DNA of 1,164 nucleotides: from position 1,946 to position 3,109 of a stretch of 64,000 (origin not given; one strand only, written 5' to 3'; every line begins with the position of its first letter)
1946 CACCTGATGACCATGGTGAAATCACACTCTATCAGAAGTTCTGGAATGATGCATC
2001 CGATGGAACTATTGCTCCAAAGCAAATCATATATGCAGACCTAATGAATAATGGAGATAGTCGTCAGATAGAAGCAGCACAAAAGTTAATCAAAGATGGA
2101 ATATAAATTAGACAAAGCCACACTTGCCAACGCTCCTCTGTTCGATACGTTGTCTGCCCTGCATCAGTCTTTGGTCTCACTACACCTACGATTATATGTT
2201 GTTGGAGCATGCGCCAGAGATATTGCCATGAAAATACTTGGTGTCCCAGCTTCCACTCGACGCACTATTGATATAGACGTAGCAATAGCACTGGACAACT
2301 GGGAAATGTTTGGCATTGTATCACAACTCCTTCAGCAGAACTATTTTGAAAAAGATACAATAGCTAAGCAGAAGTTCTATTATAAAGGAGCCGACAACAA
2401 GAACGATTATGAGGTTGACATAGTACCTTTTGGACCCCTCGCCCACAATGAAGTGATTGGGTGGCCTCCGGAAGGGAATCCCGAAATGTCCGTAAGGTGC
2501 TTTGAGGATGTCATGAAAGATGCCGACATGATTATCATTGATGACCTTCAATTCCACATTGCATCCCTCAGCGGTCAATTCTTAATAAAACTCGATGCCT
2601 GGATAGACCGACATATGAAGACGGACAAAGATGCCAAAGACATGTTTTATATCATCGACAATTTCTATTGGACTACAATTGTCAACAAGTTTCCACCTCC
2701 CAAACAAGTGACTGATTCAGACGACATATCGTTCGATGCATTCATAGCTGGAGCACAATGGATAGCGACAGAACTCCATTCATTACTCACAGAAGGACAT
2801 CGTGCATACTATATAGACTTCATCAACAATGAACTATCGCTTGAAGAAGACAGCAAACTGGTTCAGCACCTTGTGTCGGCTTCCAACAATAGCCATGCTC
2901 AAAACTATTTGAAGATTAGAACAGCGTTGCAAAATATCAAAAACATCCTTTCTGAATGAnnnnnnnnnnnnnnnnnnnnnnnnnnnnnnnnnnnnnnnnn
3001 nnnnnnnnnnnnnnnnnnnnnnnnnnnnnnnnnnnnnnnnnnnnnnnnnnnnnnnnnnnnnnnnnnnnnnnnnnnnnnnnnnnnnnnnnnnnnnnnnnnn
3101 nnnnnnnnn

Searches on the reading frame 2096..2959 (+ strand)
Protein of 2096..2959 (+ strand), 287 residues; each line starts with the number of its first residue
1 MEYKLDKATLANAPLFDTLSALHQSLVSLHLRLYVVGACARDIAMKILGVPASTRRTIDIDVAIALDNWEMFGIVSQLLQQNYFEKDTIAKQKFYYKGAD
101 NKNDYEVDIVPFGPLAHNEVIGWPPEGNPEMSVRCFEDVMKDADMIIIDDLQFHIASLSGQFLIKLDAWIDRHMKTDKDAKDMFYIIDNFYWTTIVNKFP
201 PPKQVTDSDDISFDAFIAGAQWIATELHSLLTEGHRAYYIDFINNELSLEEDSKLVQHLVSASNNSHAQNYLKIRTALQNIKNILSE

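Call 3: search_protein_families(library=pfam, proteins=[window:2096-2959:+], max_evalue=1)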
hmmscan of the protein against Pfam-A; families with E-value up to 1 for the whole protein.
window:2096-2959:+ (287 aa): 0 families

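Call 4: search_protein_families(library=padloc, proteins=[window:2096-2959:+], max_evalue=1)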
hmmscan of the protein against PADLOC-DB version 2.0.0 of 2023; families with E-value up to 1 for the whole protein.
window:2096-2959:+ (287 aa): 0 families

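Call 5: search_protein_families(library=ncbifam, proteins=[window:2096-2959:+], max_evalue=1)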
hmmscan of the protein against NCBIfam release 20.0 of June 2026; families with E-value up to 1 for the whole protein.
window:2096-2959:+ (287 aa): 0 families

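Call 6: search_solved_structures(query=window:2096-2959:+, max_evalue=10, show_alignments=2)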
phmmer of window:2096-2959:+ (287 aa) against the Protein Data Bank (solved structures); distinct sequences matched with E-value up to 10: 1.
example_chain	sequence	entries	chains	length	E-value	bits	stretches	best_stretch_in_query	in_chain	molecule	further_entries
28nt_u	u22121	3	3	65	0.56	13.1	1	56-93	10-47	Small ribosomal subunit protein bS21B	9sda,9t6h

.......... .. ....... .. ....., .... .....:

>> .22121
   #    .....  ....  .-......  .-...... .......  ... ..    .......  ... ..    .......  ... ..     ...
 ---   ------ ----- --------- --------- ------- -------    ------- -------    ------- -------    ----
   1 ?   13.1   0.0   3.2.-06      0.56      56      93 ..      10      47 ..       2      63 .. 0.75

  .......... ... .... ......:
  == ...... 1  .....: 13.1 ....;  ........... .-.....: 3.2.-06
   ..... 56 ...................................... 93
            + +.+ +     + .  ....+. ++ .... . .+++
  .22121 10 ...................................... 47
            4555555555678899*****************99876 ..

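Call 7: search_protein_families(library=phrogs, proteins=[window:2096-2959:+], max_evalue=1)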
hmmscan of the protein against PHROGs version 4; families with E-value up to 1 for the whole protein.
window:2096-2959:+ (287 aa): 3 families
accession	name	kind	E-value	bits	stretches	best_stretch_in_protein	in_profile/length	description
phrog_11947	-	unknown function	0.0013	19.8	0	28-73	24-69/100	-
phrog_32180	-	unknown function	0.15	13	1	144-174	56-86/116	-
phrog_15640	-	unknown function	0.22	12.7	1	232-263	10-42/70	-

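Call 8: find_homologous_proteins(query=window:2096-2959:+)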
Query window:2096-2959:+ (287 aa): 545 proteins with E <= 0.001 among 923 candidates; the best 120 are listed.
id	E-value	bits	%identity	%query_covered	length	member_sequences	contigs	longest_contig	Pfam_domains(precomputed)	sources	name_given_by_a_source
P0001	2.1e-188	643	99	100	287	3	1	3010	-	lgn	-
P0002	1.2e-148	512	79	100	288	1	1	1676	-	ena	-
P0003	2.9e-148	511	78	100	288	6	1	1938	-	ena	-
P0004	1.7e-147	509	78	100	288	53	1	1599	-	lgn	-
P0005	1.9e-147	508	78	100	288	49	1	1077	-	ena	-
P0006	2.1e-147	508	78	100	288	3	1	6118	-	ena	-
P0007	2.1e-147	508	78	100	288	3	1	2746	-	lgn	-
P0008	3.9e-147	507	78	100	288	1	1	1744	-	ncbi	-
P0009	4.6e-147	507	78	100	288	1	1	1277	-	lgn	-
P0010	1.0e-146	506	78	100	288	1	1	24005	-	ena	-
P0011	1.2e-146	506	78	100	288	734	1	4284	-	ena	-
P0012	1.7e-146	505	78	100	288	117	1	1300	-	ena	-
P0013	4.7e-146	504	77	100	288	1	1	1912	-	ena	-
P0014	9.4e-146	503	77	100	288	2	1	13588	-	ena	-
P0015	1.1e-145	503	77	100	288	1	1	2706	-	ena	-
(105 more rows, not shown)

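Call 12: find_related_loci(query=A1, collection=genome_contigs, flank=6000)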
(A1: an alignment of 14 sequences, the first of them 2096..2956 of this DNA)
Query A1 (287 aa) in genome_contigs; peptide patterns used: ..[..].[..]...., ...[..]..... (x = any residue, [..] = any of these).
110 stretches matched a pattern; 90 encode a relative of the query (tblastn E <= 1e-3); the best 80 are kept; 80 distinct loci.
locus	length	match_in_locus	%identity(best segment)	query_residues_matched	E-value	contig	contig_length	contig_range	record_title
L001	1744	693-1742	78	1-286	2e-167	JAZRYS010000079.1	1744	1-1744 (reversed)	MAG: Candidatus Aphodosoma sp. isolate T1900044949_TA20190002.MAGScoT_cleanbin_000044 SGB_3548_k141_1906510, whole genom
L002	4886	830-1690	78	1-286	5e-156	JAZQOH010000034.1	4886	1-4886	MAG: Prevotella sp. isolate T1900045243_TH20190013.MAGScoT_cleanbin_000031 SGB_5589_k141_3112929, whole genome shotgun s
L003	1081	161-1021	78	1-286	1e-169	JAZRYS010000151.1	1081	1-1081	MAG: Candidatus Aphodosoma sp. isolate T1900044949_TA20190002.MAGScoT_cleanbin_000044 SGB_3548_k141_395483, whole genome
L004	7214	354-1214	78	1-286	3e-153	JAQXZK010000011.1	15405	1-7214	MAG: Bacteroidales bacterium isolate SUG1661 k141_2343639, whole genome shotgun sequence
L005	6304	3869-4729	76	1-286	4e-153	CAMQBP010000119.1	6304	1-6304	MAG TPA_asm: uncultured Prevotella sp. isolate SRR16916877_bin.13_metaWRAP_v1.3_MAG genome assembly, contig: ERZ11466566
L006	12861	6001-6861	77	1-286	3e-152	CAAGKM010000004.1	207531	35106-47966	MAG TPA_asm: uncultured Prevotella sp., isolate HGM04866, WGS project CAAGKM010000000 data, contig: SRS476306_34_k119_12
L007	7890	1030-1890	76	1-286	1e-150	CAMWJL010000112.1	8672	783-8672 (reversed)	MAG TPA_asm: uncultured Prevotellaceae bacterium isolate SRR14411267_bin.9_metawrap_v1.3_MAG genome assembly, contig: NO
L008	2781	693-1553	76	1-286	8e-157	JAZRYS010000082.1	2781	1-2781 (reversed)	MAG: Candidatus Aphodosoma sp. isolate T1900044949_TA20190002.MAGScoT_cleanbin_000044 SGB_3548_k141_2414428, whole genom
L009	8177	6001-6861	74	1-286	1e-143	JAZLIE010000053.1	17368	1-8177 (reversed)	MAG: Candidatus Enterocola sp. isolate T1900044979_TA20190041.MAGScoT_cleanbin_000009 SGB_4073_k141_863695, whole genome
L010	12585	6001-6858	60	1-286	8e-111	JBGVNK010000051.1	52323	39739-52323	MAG: Candidatus Cryptobacteroides sp. isolate fecal_MAG_236 fecal_MAG_236_contig_0051, whole genome shotgun sequence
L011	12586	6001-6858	60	1-286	8e-111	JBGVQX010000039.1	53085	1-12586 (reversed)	MAG: Candidatus Cryptobacteroides sp. isolate fecal_MAG_154 fecal_MAG_154_contig_0039, whole genome shotgun sequence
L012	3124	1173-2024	50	1-287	5e-89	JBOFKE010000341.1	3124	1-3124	MAG: Bacteroidales bacterium isolate WFFMC_MAG_374 k139_11259_flag=0_multi=13.9843_len=3124, whole genome shotgun sequen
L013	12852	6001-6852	49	1-287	2e-86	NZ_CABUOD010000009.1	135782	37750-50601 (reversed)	MAG: uncultured Parabacteroides sp. isolate MGYG-HGUT-04180, whole genome shotgun sequence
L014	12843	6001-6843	47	1-285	4e-83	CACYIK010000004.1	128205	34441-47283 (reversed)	MAG: uncultured Bacteroidetes bacterium isolate RUG11969 genome assembly, contig: RUG11969_asm_4, whole genome shotgun s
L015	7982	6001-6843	47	1-285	5e-83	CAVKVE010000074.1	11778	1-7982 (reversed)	Bacteroidaceae bacterium isolate H07689-L1_cleanbin_000024 genome assembly, contig: Spades_H07689-L1_contig_2909, whole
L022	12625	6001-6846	47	1-286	4e-80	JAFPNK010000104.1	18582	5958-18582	MAG: Paludibacteraceae bacterium isolate RGIG1302 Dairy_cattle_Rumen-5__c2181345, whole genome shotgun sequence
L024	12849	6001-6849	47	1-282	3e-80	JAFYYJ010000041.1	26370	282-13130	MAG: Salinivirgaceae bacterium isolate RGIG7534 Water_buffalos_Omasum-1__c172978, whole genome shotgun sequence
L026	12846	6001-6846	46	1-286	5e-79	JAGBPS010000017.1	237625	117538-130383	MAG: Bacteroidales bacterium isolate RGIG9334 Yak_Abomasum-3__c502990, whole genome shotgun sequence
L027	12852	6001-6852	46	1-287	7e-79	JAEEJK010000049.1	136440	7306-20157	MAG: Prevotella sp. isolate Tb.RUG.168 k141_5350423_flag=0_multi=28.0642_len=136440, whole genome shotgun sequence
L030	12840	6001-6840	47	1-285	7e-78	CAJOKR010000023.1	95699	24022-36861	uncultured Bacteroidales bacterium isolate Reindeer_1_mag_206 genome assembly, contig: scaffold_2090, whole genome shotg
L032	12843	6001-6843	45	1-285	1e-77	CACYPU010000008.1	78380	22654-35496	MAG: uncultured Bacteroidetes bacterium isolate RUG12171 genome assembly, contig: RUG12171_asm_8, whole genome shotgun s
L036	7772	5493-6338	45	1-286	2e-77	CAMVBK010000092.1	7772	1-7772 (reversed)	MAG TPA_asm: uncultured Bacteroidales bacterium isolate SRR8387716_bin.108_metaWRAP_v1.3_MAG genome assembly, contig: ER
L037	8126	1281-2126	46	1-286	4e-77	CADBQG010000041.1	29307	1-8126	MAG: uncultured Bacteroidetes bacterium isolate RUG14207 genome assembly, contig: RUG14207_asm_41, whole genome shotgun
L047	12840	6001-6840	45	1-285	6e-76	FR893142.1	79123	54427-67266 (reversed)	Alistipes sp. CAG:435 genomic scaffold, scf137, whole genome shotgun sequence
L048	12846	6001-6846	44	1-286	7e-76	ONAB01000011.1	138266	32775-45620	uncultured Bacteroidales bacterium isolate RUG125 genome assembly, contig: scaffold_85, whole genome shotgun sequence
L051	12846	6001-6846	45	1-286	1e-75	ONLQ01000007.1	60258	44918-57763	uncultured Bacteroidales bacterium isolate RUG417 genome assembly, contig: scaffold_442, whole genome shotgun sequence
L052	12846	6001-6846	44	1-286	2e-75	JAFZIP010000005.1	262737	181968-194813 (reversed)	MAG: Bacteroidales bacterium isolate RGIG7800 Water_buffalos_Reticulum-1__c179, whole genome shotgun sequence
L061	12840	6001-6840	44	2-285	2e-73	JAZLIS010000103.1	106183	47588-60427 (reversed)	MAG: Bacteroidales bacterium isolate T1900044977_TA20190039.MAGScoT_cleanbin_000010 SGB_4036_k141_756462, whole genome s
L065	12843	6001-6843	46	1-286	1e-72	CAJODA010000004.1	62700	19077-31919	uncultured Bacteroidales bacterium isolate Red_deer_1_mag_133 genome assembly, contig: scaffold_212, whole genome shotgu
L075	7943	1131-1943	44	1-268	6e-67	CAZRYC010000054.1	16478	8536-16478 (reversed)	MAG TPA_asm: uncultured Bacteroides sp. isolate SRP222994_co1_229 genome assembly, contig: NODE_7307_length_16478_cov_16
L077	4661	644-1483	41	2-285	1e-65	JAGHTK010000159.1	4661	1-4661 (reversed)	MAG: Candidatus Alistipes equi isolate E3_MB2_80 c_000001195185, whole genome shotgun sequence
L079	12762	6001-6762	42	3-257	8e-60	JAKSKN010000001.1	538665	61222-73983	MAG: Bacteroidales bacterium isolate Horse_feces74 MAG074_1, whole genome shotgun sequence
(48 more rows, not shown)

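Call 18: predict_structure(alignment_id=A1)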
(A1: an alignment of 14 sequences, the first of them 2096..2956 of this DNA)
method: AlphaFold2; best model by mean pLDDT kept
length: 287 residues; sequences in the alignment: 14
mean_pLDDT: 84.2   pTM: 0.84
mean pLDDT of the five models: 84.2, 84.3, 83.1, 82.7, 82.4
residues with pLDDT >= 90: 132; 70-90: 118; 50-70: 18; < 50: 19
segments of 3 or more residues with pLDDT < 50: 113-131
pLDDT, mean of each block of 10 residues (from residue 1): 87 90 89 85 86 71 66 87 89 88 84 41 40 69 89 91 89 84 94 89 94 95 96 91 96 94 80 96 97
secondary structure, 60 per line:
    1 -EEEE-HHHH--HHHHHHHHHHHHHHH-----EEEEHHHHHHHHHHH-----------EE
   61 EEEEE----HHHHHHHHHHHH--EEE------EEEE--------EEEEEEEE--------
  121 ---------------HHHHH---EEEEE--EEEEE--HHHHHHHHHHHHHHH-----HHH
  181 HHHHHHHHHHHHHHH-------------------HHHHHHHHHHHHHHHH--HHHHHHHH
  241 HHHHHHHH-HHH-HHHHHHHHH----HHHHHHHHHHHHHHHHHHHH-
elements in order: E2-5 H7-10 H13-27 E33-36 H37-47 E59-65 H70-81 E84-86 E93-96 E105-112 H136-140 E144-148 E151-155 H158-172 H178-195 H215-230 H233-248 H254-262 H267-286

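Call 20: search_protein_representatives(alignment_id=A1)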
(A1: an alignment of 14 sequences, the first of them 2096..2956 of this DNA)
Query: 14 sequences, 288 profile positions. Proteins with E-value up to 0.001 (for the whole library): 2573; up to 1e-10: 1535; up to 1e-30: 214. The best 150 are listed.
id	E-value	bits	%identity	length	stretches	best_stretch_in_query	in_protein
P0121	2.1e-111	388.4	-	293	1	1-286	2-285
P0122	4.4e-111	387.3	-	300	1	1-286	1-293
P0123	3.0e-104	364.9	-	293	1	1-286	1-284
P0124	4.4e-97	341.4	-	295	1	1-285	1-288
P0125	7.9e-90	317.6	-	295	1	1-279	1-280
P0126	5.9e-88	311.4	-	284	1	1-283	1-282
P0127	2.1e-78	280.1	-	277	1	79-284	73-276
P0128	5.3e-78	278.8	-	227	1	1-216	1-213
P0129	3.7e-74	266.2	-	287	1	1-285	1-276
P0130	3.2e-69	249.9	-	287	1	1-285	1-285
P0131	1.8e-68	247.5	-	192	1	1-174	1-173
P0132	2.3e-67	243.9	-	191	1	1-131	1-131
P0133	1.1e-66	241.7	-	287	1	2-285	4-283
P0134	2.7e-66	240.3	-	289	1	4-284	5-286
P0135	1.1e-62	228.5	-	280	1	5-281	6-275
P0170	3.9e-39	151.2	-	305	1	17-286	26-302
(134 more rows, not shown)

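Call 23: fold_search(model_id=the predicted structure, library=pdb)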
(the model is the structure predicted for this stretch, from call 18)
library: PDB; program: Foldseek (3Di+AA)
matches with E <= 10: 204; with E <= 0.001: 1
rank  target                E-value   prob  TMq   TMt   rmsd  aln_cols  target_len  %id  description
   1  8an5_B                1.0e-04  1.00  0.35  0.52  10.0       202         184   17  MenAT1 toxin-antitoxin complex (rv0078a-rv0078b) from Mycobacterium tuberculosis H37Rv (released 2023-08-02)
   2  5cfs                  1.6e-03  1.00  0.36  0.55   6.3       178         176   16  Crystal Structure of ANT(2")-Ia in complex with AMPCPP and tobramycin (released 2016-03-16)
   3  5cfu                  3.3e-03  1.00  0.35  0.52   6.8       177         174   14  Crystal Structure of ANT(2")-Ia in complex with adenylyl-2"-tobramycin (released 2016-07-20)
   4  5kqj_MODEL_1_A        4.5e-03  1.00  0.30  0.44  11.2       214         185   16  Solution Structure of Antibiotic-Resistance Factor ANT(2'')-Ia Reveals Substrate-Regulated Conformation Dynami (released 2017-07-12)
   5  5w0n_A                1.4e-02  0.95  0.25  0.20  13.5       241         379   10  Structure of human TUT7 catalytic module (CM) in complex with UMPNPP and U2 RNA (released 2017-06-28)
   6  2q0e_B                1.5e-02  0.98  0.28  0.26  13.2       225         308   10  Terminal uridylyl transferase 4 from Trypanosoma brucei with bound GTP (released 2007-08-28)
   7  3h39_A                1.6e-02  0.85  0.34  0.25  15.5       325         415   13  The complex structure of CCA-adding enzyme with ATP (released 2009-10-13)
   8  7otr                  1.6e-02  0.89  0.31  0.26  11.3       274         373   12  Crystal structure of a psychrophilic CCA-adding enzyme determined by SAD phasing (released 2021-11-03)
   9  4ud4_A                1.9e-02  0.80  0.28  0.26  11.7       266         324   11  Structural Plasticity of Cid1 Provides a Basis for its RNA Terminal Uridylyl Transferase Activity (released 2015-03-18)
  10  5w0m_A                2.8e-02  0.92  0.25  0.21  13.7       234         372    9  Structure of human TUT7 catalytic module (CM) in complex with U5 RNA (released 2017-06-28)
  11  4ig8_A                2.8e-02  0.51  0.23  0.20  15.9       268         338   10  Structural basis for cytosolic double-stranded RNA surveillance by human OAS1 (released 2013-01-16)
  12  2q0c_B                2.9e-02  1.00  0.24  0.23   4.5       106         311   12  Terminal uridylyl transferase 4 from Trypanosoma brucei with bound CTP (released 2007-08-28)
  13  5w0b_A                2.9e-02  0.84  0.27  0.24  13.5       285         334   11  Structure of human TUT7 catalytic module (CM) (released 2017-06-28)
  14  7ftr                  3.1e-02  0.51  0.27  0.23  17.0       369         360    9  Crystal Structure of human cyclic GMP-AMP synthase in complex with (Z)-N-(4-acetylphenyl)-2-cyano-3-hydroxy-3-(5-methyl- (released 2024-02-21)
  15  2ikf_B                3.4e-02  0.96  0.28  0.26  12.7       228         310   10  Terminal uridylyl transferase 4 from Trypanosoma brucei with bound UTP (released 2007-02-20)
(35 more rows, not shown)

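Call 24: search_solved_structures(query=A2, max_evalue=10, show_alignments=3)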
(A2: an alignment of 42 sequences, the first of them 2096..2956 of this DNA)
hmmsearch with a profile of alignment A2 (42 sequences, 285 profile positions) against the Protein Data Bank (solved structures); distinct sequences matched with E-value up to 10: 11.
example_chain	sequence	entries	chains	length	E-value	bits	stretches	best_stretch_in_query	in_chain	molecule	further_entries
8an4_A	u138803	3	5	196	5.7e-05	25.9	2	135-186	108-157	Bacterial toxin | Nucleotidyl transferase AbiEii/AbiGii toxin family protein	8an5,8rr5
6hh2_A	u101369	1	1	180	0.007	19.1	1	54-100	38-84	Ras-related protein Rab-7L1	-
8fo2_B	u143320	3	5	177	0.012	18.3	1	54-100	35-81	Ras-related protein Rab-7L1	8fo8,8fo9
5uvd_A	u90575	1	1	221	0.021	17.5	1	14-70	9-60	Nucleotidyltransferase-like protein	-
6ff8_A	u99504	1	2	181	0.078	15.6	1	46-100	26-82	Ras-related protein Rab-32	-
4cz2_A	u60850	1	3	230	0.1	15.2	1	47-100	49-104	RAS-RELATED PROTEIN RAB-32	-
4cym_A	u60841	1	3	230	0.11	15.1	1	47-100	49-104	RAS-RELATED PROTEIN RAB-32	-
5oec_B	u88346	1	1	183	0.22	14.2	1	47-100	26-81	Ras-related protein Rab-32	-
5oed_B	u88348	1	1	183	0.22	14.1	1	47-100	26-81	Ras-related protein Rab-32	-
4wby_A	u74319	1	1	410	0.57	12.8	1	11-47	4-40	Poly A polymerase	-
3h37_A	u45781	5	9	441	0.89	12.1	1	9-48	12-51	TRNA nucleotidyl transferase-related protein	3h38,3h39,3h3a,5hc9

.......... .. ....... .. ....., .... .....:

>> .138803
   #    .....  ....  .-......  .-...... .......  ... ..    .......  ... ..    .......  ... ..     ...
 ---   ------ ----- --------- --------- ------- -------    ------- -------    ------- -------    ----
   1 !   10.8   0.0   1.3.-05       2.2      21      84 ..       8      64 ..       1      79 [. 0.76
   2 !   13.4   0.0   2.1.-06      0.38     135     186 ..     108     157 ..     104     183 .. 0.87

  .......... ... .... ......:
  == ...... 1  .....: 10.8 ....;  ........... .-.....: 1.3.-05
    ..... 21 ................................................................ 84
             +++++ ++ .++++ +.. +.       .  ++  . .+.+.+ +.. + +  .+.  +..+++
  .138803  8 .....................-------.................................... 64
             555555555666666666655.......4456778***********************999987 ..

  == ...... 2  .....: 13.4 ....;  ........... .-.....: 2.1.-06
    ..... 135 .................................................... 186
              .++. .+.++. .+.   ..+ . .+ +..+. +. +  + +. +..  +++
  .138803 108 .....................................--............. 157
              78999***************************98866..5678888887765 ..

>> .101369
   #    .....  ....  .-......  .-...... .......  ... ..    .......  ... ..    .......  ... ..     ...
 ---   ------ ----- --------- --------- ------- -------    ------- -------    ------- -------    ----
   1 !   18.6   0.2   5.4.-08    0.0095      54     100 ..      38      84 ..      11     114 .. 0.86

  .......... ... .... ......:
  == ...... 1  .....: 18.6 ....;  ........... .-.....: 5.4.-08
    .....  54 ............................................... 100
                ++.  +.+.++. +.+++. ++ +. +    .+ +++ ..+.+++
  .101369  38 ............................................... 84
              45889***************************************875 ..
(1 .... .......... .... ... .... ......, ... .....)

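Call 25: search_protein_families(library=pfam, alignment_id=A2, max_evalue=0.1)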
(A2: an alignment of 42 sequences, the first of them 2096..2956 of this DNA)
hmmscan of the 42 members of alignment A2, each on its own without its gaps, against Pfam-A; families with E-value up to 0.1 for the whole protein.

A. member 1, window:2096-2956:+ (287 aa): 0 families

B. families by the number of members that match (of 42 scanned): 22 families
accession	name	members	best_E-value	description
PF08843.17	AbiEii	39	4.9e-13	Nucleotidyl transferase AbiEii toxin, Type IV TA system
PF23942.1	DUF7277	3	0.0089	Domain of unknown function (DUF7277)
PF12281.14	NTP_transf_8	3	0.01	Nucleotidyltransferase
PF22194.2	F-93_WHD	1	0.0046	F-93, winged-helix domain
PF18765.7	Polbeta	1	0.0053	Polymerase beta, Nucleotidyltransferase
PF11080.13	GhoS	1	0.0091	Endoribonuclease GhoS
PF09970.15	DUF2204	1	0.0099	Nucleotidyl transferase of unknown function (DUF2204)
PF07262.16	CdiI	1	0.016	CDI immunity protein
PF21813.2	DUF6882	1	0.018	Family of unknown function (DUF6882)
PF00772.26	DnaB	1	0.021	DnaB-like helicase N terminal domain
PF19017.6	DUF5746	1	0.021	Domain of unknown function (DUF5746)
PF10706.15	Aminoglyc_resit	1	0.028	Aminoglycoside-2''-adenylyltransferase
PF08944.16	p47_phox_C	1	0.029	NADPH oxidase subunit p47Phox, C terminal domain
PF14555.12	UBA_4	1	0.039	UBA-like domain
PF05494.18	MlaC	1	0.04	MlaC protein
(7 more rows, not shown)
